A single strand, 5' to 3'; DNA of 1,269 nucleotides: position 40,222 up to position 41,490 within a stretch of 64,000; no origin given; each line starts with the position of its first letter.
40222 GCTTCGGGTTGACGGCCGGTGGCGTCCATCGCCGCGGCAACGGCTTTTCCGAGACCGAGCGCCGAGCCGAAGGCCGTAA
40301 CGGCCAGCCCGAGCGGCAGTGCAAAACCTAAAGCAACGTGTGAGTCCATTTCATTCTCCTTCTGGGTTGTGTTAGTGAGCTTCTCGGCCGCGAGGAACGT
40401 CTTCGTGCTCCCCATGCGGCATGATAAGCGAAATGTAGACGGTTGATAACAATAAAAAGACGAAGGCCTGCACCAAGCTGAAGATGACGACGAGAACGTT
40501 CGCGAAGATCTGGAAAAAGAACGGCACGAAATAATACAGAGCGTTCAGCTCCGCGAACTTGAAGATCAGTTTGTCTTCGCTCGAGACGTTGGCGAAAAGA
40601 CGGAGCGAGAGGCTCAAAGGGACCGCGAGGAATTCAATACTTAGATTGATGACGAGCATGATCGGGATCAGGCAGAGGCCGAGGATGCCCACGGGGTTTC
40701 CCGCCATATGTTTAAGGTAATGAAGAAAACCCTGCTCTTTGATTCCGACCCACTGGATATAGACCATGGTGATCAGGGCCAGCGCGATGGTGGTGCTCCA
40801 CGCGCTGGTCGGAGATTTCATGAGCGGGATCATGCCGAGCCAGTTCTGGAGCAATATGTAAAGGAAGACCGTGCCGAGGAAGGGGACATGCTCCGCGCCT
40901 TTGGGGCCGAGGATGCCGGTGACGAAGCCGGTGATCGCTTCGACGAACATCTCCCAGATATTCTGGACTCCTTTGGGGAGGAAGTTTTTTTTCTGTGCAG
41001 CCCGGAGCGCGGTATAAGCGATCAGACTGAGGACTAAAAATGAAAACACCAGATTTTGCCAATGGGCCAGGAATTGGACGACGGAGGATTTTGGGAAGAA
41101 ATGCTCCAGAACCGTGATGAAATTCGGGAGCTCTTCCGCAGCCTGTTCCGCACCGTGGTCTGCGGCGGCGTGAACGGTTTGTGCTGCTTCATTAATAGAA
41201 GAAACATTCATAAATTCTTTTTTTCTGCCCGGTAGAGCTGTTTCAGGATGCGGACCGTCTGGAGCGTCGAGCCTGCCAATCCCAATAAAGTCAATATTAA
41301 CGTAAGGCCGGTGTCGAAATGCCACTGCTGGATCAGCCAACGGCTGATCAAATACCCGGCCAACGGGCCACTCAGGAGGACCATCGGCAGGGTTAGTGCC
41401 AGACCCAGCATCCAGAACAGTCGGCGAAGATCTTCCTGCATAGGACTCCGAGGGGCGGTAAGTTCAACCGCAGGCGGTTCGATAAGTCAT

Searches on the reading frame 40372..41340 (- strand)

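Call 67: search_protein_families(library=pfam, proteins=[window:40372-41340:-], max_evalue=0.0001)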
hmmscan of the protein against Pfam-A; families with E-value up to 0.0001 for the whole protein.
window:40372-41340:- (322 aa): 1 family
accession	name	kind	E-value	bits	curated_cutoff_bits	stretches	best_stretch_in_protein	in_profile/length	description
PF00119.25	ATP-synt_A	-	6.7e-43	147.5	33.9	1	98-304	2-217/217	ATP synthase A chain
